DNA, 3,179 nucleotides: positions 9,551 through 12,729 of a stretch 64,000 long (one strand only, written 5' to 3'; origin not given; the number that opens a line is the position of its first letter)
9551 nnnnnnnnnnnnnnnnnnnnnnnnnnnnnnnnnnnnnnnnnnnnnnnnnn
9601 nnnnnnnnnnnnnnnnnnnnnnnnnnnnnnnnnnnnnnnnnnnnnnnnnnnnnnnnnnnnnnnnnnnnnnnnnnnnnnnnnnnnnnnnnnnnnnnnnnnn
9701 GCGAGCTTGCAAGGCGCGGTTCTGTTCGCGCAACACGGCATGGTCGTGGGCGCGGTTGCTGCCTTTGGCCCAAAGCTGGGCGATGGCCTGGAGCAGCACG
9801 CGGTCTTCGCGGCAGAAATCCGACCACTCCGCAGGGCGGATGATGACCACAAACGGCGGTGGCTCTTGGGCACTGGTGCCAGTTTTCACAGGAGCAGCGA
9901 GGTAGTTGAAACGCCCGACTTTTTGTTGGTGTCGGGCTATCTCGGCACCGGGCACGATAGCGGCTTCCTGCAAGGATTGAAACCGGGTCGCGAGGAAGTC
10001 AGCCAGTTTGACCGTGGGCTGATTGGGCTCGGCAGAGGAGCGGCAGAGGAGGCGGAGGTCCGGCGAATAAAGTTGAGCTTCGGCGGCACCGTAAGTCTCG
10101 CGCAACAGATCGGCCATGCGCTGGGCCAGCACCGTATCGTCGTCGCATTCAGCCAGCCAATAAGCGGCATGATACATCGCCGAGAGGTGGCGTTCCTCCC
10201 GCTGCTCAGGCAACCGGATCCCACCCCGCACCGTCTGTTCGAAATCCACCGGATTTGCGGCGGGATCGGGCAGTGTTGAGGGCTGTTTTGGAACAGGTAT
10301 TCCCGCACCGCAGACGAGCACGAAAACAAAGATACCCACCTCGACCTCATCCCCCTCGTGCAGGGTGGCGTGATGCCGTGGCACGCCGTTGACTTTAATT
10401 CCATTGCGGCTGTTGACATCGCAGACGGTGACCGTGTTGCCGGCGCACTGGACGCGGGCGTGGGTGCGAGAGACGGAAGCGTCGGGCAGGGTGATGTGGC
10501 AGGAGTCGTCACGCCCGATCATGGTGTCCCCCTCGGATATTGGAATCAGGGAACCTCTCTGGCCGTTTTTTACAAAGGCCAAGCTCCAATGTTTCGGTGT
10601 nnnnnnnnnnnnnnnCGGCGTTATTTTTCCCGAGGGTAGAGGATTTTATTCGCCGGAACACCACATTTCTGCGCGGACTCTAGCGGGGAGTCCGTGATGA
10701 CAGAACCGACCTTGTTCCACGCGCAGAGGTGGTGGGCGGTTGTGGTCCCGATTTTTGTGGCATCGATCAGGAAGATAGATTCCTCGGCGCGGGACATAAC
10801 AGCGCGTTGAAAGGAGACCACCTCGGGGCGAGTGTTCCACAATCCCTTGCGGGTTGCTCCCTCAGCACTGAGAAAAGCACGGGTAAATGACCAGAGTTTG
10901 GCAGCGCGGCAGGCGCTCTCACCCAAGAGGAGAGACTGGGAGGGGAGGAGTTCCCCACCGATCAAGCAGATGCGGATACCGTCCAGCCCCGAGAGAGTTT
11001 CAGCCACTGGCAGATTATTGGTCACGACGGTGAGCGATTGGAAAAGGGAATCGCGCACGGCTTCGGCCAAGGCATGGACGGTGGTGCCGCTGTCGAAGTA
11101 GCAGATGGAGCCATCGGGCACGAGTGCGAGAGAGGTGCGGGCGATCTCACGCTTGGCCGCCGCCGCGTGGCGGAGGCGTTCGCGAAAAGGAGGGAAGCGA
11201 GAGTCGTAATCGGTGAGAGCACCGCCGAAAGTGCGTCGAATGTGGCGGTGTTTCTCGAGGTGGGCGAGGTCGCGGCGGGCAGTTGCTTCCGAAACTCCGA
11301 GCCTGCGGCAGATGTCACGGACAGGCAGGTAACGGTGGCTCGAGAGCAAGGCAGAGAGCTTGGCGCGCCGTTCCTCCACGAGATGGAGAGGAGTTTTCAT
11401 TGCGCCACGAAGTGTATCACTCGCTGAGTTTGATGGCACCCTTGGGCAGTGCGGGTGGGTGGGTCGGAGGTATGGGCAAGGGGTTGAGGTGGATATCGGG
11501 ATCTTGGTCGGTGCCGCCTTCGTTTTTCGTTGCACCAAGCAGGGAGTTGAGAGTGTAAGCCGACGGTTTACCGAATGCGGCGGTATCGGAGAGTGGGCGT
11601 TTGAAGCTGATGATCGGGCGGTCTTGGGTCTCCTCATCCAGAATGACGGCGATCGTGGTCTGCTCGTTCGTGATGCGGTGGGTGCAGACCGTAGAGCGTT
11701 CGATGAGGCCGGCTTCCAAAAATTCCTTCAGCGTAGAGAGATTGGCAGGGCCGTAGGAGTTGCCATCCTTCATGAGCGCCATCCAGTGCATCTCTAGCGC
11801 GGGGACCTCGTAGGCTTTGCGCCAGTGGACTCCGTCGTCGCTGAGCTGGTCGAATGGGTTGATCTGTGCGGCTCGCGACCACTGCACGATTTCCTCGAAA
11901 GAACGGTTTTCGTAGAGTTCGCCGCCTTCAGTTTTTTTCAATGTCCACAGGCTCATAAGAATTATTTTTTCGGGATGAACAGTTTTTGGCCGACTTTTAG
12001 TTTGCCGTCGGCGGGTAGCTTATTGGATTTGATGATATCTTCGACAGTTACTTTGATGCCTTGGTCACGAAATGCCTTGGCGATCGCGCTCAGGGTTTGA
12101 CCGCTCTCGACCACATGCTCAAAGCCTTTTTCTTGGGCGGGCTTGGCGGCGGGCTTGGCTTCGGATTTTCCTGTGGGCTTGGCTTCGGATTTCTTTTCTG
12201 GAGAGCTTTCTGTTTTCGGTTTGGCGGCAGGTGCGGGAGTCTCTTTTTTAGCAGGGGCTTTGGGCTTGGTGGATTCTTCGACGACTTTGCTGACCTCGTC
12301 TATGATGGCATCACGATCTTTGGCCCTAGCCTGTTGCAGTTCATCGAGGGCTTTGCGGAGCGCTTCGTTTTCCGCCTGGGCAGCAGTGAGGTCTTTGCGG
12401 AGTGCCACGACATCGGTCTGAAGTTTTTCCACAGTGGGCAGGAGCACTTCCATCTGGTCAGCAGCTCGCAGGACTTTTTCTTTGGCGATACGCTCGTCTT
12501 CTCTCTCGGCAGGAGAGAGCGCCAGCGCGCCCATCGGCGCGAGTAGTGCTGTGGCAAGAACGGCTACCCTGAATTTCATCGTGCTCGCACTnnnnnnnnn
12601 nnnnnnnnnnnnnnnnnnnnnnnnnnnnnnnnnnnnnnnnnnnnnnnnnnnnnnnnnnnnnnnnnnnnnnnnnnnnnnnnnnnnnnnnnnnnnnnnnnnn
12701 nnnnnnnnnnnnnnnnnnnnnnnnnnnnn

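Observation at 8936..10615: FHA-domain sigma-54 activator that appears to lack a DNA-binding domain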

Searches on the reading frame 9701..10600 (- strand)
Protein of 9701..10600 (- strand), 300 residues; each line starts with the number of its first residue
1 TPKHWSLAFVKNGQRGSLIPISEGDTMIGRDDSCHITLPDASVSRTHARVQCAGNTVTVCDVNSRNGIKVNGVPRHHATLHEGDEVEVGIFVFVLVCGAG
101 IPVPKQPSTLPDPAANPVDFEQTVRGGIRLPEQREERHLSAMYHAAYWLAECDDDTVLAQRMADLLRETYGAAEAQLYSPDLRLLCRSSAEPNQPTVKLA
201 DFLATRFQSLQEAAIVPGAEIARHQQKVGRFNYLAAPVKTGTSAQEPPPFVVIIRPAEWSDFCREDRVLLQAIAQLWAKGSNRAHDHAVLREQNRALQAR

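Call 13: find_related_loci(query=A2, collection=genome_contigs, flank=10000)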
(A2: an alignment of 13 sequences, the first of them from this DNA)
Query A2 (300 aa) in genome_contigs; peptide patterns used: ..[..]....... (x = any residue, [..] = any of these).
20 stretches matched a pattern; 18 encode a relative of the query (tblastn E <= 1e-3); 18 distinct loci.
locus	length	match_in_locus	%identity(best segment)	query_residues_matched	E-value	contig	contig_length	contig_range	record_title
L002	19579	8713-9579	43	5-299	5e-73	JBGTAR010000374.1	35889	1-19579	MAG: Terrimicrobiaceae bacterium isolate JTS-AC78 k141_474077, whole genome shotgun sequence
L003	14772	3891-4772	41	5-300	8e-73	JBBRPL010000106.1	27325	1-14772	MAG: Chthoniobacterales bacterium isolate La1_metabat2.436 LA1C_B2.436_k141_973470L_27325_cov_12.0176, whole genome shot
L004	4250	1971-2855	41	3-298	3e-72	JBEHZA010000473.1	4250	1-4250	MAG: Verrucomicrobiota bacterium isolate ESF1.bin.9 NODE_27881_length_4250_cov_3.958805, whole genome shotgun sequence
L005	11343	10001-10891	42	1-298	9e-71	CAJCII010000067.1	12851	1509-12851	Bacteroidetes bacterium isolate BOG_genome_mining.178 genome assembly, contig: k141_9633281, whole genome shotgun sequen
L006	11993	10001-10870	43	5-298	5e-70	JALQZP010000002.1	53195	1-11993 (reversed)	MAG: Terrimicrobiaceae bacterium isolate HJW.13 NODE_2_length_53195_cov_5.279585, whole genome shotgun sequence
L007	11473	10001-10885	42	4-300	7e-70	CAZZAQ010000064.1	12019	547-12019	MAG TPA_asm: uncultured Bifidobacterium sp. isolate SRP119689_co1_255 genome assembly, contig: NODE_7936_length_12019_co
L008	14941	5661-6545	41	1-298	3e-69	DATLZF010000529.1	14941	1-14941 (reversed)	MAG TPA_asm: Candidatus Methylomirabilota bacterium isolate SMAG_U13291 k141_542046, whole genome shotgun sequence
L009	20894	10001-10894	42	1-300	2e-63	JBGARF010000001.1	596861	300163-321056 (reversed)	MAG: Limisphaerales bacterium isolate MAG_MBR_H10.46 MBRH10-46_opera_contig_45, whole genome shotgun sequence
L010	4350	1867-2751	39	4-300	8e-58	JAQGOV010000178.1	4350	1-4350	MAG: Verrucomicrobiales bacterium isolate RYN_622 scaffold_3602015, whole genome shotgun sequence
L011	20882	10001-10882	38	7-299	4e-57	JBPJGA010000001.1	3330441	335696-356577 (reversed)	Opitutaceae bacterium D2-102 NODE_1_length_3330441_cov_31.9812, whole genome shotgun sequence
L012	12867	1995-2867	38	6-300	2e-53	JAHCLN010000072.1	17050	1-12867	MAG: Opitutaceae bacterium isolate TGS_VER1 VER1_72, whole genome shotgun sequence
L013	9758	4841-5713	36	6-300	1e-49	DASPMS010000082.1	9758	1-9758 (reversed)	MAG TPA_asm: Opitutaceae bacterium isolate SMAG_U12099 k141_391207, whole genome shotgun sequence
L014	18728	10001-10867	35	6-300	8e-49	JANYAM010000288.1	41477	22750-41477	MAG: Opitutus sp. isolate GL140_5_metabat_305 GL140_5_k141_1243528, whole genome shotgun sequence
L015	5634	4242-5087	37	1-283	2e-48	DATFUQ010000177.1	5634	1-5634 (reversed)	MAG TPA_asm: Lacunisphaera sp. isolate SMAG_U9441 k141_6545077, whole genome shotgun sequence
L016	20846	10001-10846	37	2-283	2e-46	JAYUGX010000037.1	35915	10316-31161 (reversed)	MAG: Lacunisphaera sp. isolate GFS_8284 GFS_8284_36, whole genome shotgun sequence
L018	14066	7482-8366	41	5-298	2e-72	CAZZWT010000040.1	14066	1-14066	MAG: uncultured Candidatus Methylacidiphilales bacterium isolate Brown_Y.bin.1 genome assembly, contig: NODE_819_length_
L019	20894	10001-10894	43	1-300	5e-73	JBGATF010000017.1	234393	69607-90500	MAG: Limisphaerales bacterium isolate MAG_AAO_H10.62 AAOH10-62_opera_contig_256, whole genome shotgun sequence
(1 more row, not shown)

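Call 20: search_protein_families(library=pfam, proteins=[L002:230-2782:-, L002:3081-5468:-, L016:11723-14908:-, L002:7880-8389:+, L002:5480-7018:-, L014:6446-7357:-, L014:5126-6010:+, L005:25-876:-, L003:9433-11541:-], max_evalue=0.001)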
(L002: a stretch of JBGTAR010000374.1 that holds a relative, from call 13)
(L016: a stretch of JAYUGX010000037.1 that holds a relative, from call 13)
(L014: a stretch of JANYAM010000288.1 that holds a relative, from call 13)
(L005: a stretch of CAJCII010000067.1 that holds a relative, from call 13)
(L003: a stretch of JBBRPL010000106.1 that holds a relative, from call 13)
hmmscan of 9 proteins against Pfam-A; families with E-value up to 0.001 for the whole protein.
L002:230-2782:- (850 aa): 4 families
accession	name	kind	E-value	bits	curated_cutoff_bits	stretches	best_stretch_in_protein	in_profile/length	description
PF08238.18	Sel1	-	3.7e-94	306.3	30.7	9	659-693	2-36/36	Sel1 repeat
PF00069.31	Pkinase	-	5.6e-46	157.5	31.7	1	26-289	1-258/263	Protein kinase domain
PF07714.23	PK_Tyr_Ser-Thr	-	4.2e-25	89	23.1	1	28-284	3-251/258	Protein tyrosine and serine/threonine kinase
PF03109.22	ABC1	-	0.0002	21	22.9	1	97-182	141-222/244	ABC1 atypical kinase-like domain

L002:3081-5468:- (795 aa): 8 families
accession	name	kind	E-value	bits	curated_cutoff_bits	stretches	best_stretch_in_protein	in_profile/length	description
PF00069.31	Pkinase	-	5.5e-49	167.4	31.7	1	48-306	1-253/263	Protein kinase domain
PF07714.23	PK_Tyr_Ser-Thr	-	1.8e-29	103.3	23.1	1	49-306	2-250/258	Protein tyrosine and serine/threonine kinase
PF08308.17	PEGA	-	2.4e-14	53.4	20.8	1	424-480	2-58/71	PEGA domain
PF01471.23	PG_binding_1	-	3.8e-11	43.4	23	1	671-722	6-57/57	Putative peptidoglycan binding domain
PF03109.22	ABC1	-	1.7e-07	31.1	22.9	1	92-207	119-225/244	ABC1 atypical kinase-like domain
PF01163.29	RIO1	-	0.00021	21.4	22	1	120-200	80-155/187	RIO domain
PF08334.16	T2SSG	-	0.00046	20.7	21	0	510-585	7-76/108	Type II secretion system (T2SS), protein G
PF13620.12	CarboxypepD_reg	-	0.00083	20.1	32.3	0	450-481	41-73/82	Carboxypeptidase regulatory-like domain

L016:11723-14908:- (1061 aa): 5 families
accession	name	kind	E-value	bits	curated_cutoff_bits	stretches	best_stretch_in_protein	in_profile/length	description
PF03781.23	FGE-sulfatase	-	7e-64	216.4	23.3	2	843-1056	8-254/255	Sulfatase-modifying factor enzyme 1-like domain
PF00069.31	Pkinase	-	1.5e-43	149.6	31.7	1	23-280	1-253/263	Protein kinase domain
PF07714.23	PK_Tyr_Ser-Thr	-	5.1e-28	98.5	23.1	1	24-280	2-250/258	Protein tyrosine and serine/threonine kinase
PF00254.34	FKBP_C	-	2.4e-06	28.2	21.1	1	724-801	13-94/94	FKBP-type peptidyl-prolyl cis-trans isomerase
PF03109.22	ABC1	-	4.3e-05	23.2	22.9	1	97-178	144-221/244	ABC1 atypical kinase-like domain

L002:7880-8389:+ (169 aa): 0 families

L002:5480-7018:- (512 aa): 6 families
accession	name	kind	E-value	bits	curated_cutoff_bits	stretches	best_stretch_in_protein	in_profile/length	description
PF01145.31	Band_7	-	1.7e-11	44.9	23.6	1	95-258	2-145/176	SPFH domain / Band 7 family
PF12773.13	DZR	-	4.6e-07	30.3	27.3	1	8-54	1-45/45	Double zinc ribbon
PF13248.11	Zn_ribbon_3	-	1.1e-06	28.3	27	1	7-26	4-23/26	zinc-ribbon domain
PF13240.11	Zn_Ribbon_1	-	1.5e-06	28.2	25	0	36-56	2-22/23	zinc-ribbon domain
PF24463.1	DUF7577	-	0.00017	21.6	28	0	36-56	5-25/27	Domain of unknown function (DUF7577)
PF17032.10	Zn_ribbon_15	-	0.0002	22.5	28.9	0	6-26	53-73/73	zinc-ribbon family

L014:6446-7357:- (303 aa): 1 family
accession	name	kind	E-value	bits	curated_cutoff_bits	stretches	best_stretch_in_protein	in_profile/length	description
PF13672.11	PP2C_2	-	3.3e-14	53.4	24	1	84-256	22-178/209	Protein phosphatase 2C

L014:5126-6010:+ (294 aa): 2 families
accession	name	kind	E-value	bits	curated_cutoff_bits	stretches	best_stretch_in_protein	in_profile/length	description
PF00498.31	FHA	-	2.3e-21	76.4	20.7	1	26-91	1-67/67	FHA domain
PF16697.10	Yop-YscD_cpl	-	1.5e-11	44.8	33.2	1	26-98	19-91/94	Inner membrane component of T3SS, cytoplasmic domain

L005:25-876:- (283 aa): 0 families

L003:9433-11541:- (702 aa): 2 families
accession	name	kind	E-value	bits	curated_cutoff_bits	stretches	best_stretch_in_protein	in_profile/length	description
PF00498.31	FHA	-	2.6e-10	41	20.7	1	25-84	1-59/67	FHA domain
PF16697.10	Yop-YscD_cpl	-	1.8e-05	25.3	33.2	1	25-92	19-84/94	Inner membrane component of T3SS, cytoplasmic domain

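Call 56: search_protein_families(library=pfam, proteins=[L009:8042-9670:-, L019:8162-9796:-, L016:5935-7230:-, L012:9999-10841:-, L014:9215-9751:-, L018:6926-7372:-, L003:2535-2852:-, L008:5161-5487:-, L019:4204-7287:-], max_evalue=0.01)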
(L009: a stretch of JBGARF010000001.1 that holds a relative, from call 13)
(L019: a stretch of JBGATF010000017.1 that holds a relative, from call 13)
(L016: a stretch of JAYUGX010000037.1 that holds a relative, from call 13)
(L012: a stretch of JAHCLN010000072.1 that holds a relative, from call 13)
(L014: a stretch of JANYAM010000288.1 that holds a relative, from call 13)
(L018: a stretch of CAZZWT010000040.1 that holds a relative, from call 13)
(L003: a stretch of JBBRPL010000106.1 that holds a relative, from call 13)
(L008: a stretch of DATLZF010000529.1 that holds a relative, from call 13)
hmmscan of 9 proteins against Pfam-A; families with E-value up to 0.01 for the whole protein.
L009:8042-9670:- (542 aa): 0 families

L019:8162-9796:- (544 aa): 0 families

L016:5935-7230:- (431 aa): 6 families
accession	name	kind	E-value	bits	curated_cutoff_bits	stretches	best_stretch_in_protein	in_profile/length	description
PF13365.12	Trypsin_2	-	2.9e-13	51.2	27.6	1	213-387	2-144/144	Trypsin-like peptidase domain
PF00498.31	FHA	-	4.8e-10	40.2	20.7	1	27-91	2-67/67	FHA domain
PF16697.10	Yop-YscD_cpl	-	1e-07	32.5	33.2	1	10-92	3-85/94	Inner membrane component of T3SS, cytoplasmic domain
PF00089.32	Trypsin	-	0.00056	20.2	20.6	1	204-391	19-198/220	Trypsin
PF00949.27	Peptidase_S7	-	0.0012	19.2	20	1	367-402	92-127/131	Peptidase S7, Flavivirus NS3 serine protease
PF01732.22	Mycop_pep_DUF31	-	0.0033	17.6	27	1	367-390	323-346/346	Mycoplasma peptidase (DUF31)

L012:9999-10841:- (280 aa): 0 families

L014:9215-9751:- (178 aa): 0 families

L018:6926-7372:- (148 aa): 0 families

L003:2535-2852:- (105 aa): 0 families

L008:5161-5487:- (108 aa): 0 families

L019:4204-7287:- (1027 aa): 9 families
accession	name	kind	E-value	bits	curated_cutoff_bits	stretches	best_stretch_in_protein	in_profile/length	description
PF00593.30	TonB_dep_Rec_b-barrel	-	6.5e-10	39.9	27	1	641-804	111-274/436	TonB dependent receptor-like, beta-barrel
PF13414.12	TPR_11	-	1.4e-05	25.1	26.8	0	316-343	12-39/42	TPR repeat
PF13431.12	TPR_17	-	2.2e-05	24.8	24.4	0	321-352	2-33/34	Tetratricopeptide repeat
PF00515.34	TPR_1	-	5.9e-05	23.2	27.8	0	237-261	8-32/34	Tetratricopeptide repeat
PF13371.12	TPR_9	-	0.00053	20.4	35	1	321-358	18-55/73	Tetratricopeptide repeat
PF23914.1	TPR_CcmH_CycH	-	0.0011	19.3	42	0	264-357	50-146/158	Cytochrome c-type biogenesis protein H TPR domain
PF13428.12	TPR_14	-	0.0012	19.8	23.5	0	303-340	6-43/44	Tetratricopeptide repeat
PF25062.1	ARM_TT21_N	-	0.0046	17.2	40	0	315-359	11-54/222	Tetratricopeptide repeat protein 21 N-terminal ARM repeat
PF07719.23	TPR_2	-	0.0062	17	27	0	198-229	3-34/34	Tetratricopeptide repeat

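Call 64: search_protein_representatives(alignment_id=A2)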
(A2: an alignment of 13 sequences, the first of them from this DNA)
Query: 13 sequences, 301 profile positions. Proteins with E-value up to 0.001 (for the whole library): 182818; up to 1e-10: 52968; up to 1e-30: 1610. The best 150 are listed.
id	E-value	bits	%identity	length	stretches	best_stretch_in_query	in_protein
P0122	9.4e-112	389.5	-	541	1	1-301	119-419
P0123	2.1e-107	375.2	-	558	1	4-301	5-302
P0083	1.4e-98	346.2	-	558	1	5-300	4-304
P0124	5.2e-95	334.5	-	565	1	3-300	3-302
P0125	1.4e-94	333.1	-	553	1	5-300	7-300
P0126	5.0e-93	328.0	-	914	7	19-108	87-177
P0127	1.3e-91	323.4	-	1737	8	2-98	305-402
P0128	2.1e-87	309.5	-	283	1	7-284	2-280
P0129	1.0e-86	307.3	-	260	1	1-245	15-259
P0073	1.4e-80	287.1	-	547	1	7-301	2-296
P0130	1.1e-79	284.2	-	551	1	8-300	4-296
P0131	3.6e-75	269.4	-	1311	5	8-105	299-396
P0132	7.2e-75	268.4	-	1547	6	9-114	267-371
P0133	4.5e-73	262.5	-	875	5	5-107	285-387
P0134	1.7e-72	260.6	-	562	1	1-296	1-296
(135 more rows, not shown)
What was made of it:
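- Every complete full-profile match among the 50% representatives is 541-587 aa long (call 64).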

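Call 75: search_protein_families(library=padloc, proteins=[L002:230-2782:-, L014:9215-9751:-, L012:9999-10841:-], max_evalue=0.001)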
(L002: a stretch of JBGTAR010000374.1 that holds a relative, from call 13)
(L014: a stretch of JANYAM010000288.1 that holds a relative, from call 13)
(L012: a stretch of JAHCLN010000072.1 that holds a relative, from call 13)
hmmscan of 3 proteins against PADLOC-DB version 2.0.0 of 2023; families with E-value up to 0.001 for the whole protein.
L002:230-2782:- (850 aa): 34 families (the best 25 are shown)
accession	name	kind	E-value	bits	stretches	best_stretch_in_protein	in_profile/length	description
PDLC04061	PD-T4-6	-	8.1e-64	214.9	1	23-295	15-283/510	-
PDLC04042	PD-T4-6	-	8.4e-64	214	1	19-296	4-273/292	-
PDLC04138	mad6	-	1e-62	211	1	19-313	46-331/659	mads_6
PDLC04053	PD-T4-6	-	4.2e-61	205.1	1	20-301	5-277/311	-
PDLC04043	PD-T4-6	-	6.6e-55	184.9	1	18-347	9-320/452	-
PDLC04060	PD-T4-6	-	6.9e-55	184.8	1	19-294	3-268/486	-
PDLC04054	PD-T4-6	-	3e-53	179.4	1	16-292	3-270/347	-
PDLC04039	PD-T4-6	-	2.7e-52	176.3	1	22-288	12-268/458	-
PDLC04047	PD-T4-6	-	8.2e-50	167.7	1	19-293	5-270/327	-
PDLC04057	PD-T4-6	-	4.1e-48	162.5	1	19-293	3-268/443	-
PDLC04052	PD-T4-6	-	8.8e-48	161.7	1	20-288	5-269/496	-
PDLC04040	PD-T4-6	-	2.2e-47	160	1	31-288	1-258/547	-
PDLC04048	PD-T4-6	-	2.5e-46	156.7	1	21-287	7-264/354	-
PDLC04050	PD-T4-6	-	3.4e-41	139.6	1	22-293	61-324/480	-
PDLC04064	PD-T4-6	-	6.1e-40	135.3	1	23-242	19-235/369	-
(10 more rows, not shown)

L014:9215-9751:- (178 aa): 0 families

L012:9999-10841:- (280 aa): 0 families

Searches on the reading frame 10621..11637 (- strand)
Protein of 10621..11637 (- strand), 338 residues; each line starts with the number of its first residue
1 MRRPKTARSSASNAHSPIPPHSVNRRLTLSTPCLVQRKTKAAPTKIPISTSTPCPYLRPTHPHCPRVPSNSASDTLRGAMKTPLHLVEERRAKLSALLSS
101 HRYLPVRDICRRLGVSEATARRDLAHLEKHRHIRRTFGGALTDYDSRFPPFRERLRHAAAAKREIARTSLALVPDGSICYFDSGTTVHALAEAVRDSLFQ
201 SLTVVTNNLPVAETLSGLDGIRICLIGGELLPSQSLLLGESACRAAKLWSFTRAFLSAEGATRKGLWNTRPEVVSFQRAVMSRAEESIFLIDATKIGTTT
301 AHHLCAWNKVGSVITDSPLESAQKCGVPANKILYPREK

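Call 3: search_protein_families(library=pfam, proteins=[window:10621-11637:-], max_evalue=0.01)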
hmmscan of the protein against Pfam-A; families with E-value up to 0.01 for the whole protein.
window:10621-11637:- (338 aa): 8 families
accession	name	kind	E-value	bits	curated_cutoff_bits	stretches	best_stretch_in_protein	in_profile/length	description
PF00455.28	DeoRC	-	4.3e-37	128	31.8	1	159-317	3-160/160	DeoR C terminal sensor domain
PF08220.18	HTH_DeoR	-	2.7e-13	49.9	21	1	90-141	1-52/57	DeoR-like helix-turn-helix domain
PF08279.18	HTH_11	-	2.5e-05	24.5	25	1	91-129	2-41/55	HTH domain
PF13384.12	HTH_23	-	0.00029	21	24.6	1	90-122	4-36/50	Homeodomain-like domain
PF09339.16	HTH_IclR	-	0.00073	19.7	22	1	95-135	10-50/52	IclR helix-turn-helix domain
PF12802.13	MarR_2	-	0.00084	19.9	27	1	97-136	14-53/61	MarR family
PF25213.1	HVO_A0261_N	-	0.0011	19.2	35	1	88-136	11-57/86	HVO_A0261 N-terminal domain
PF21476.4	PF0610-like_N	-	0.0017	19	33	1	91-129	3-40/50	PF0610-like, N-terminal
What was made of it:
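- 10621..11400 (-): Upstream co-directional DeoR-family regulator. Its stop codon lies 5 nt before the EBP start, so co-transcription is likely. Pfam HTH_DeoR + DeoRC (call 3).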

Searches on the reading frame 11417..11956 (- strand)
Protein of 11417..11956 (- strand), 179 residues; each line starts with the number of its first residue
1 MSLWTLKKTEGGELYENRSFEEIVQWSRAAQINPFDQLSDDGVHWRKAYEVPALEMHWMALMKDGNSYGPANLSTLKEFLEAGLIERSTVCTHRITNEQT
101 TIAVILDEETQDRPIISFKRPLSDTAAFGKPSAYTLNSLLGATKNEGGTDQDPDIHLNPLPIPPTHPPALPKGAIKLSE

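Call 3: search_protein_families(library=pfam, proteins=[window:11417-11956:-], max_evalue=0.01)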
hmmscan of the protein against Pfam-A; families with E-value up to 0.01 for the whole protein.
window:11417-11956:- (179 aa): 1 family
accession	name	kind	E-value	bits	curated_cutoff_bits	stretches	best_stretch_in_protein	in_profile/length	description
PF14237.11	GYF_2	-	0.00095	19.3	25.8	0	62-91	4-33/50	GYF domain 2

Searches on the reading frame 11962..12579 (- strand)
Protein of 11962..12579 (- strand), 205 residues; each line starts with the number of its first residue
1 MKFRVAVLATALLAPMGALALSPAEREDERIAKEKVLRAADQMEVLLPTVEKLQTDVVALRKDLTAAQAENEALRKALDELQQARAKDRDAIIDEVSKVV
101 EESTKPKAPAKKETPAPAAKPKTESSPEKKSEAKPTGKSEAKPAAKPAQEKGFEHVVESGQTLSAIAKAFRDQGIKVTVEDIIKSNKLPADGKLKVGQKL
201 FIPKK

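Call 3: search_protein_families(library=pfam, proteins=[window:11962-12579:-], max_evalue=0.01)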
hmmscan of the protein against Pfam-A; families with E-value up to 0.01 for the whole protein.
window:11962-12579:- (205 aa): 4 families
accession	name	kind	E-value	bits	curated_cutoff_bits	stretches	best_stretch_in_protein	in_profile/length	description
PF01476.26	LysM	-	7.5e-12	45.4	20.9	1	155-203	1-43/43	LysM domain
PF01499.21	Herpes_UL25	-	0.00096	18.3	25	1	49-147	28-128/555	Herpesvirus UL25 family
PF07407.17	Seadorna_VP6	-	0.0036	16.9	27.2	1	51-99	5-52/399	Seadornavirus VP6 protein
PF16523.10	betaPIX_CC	-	0.0062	16.8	26.8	0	51-105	27-81/85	betaPIX coiled coil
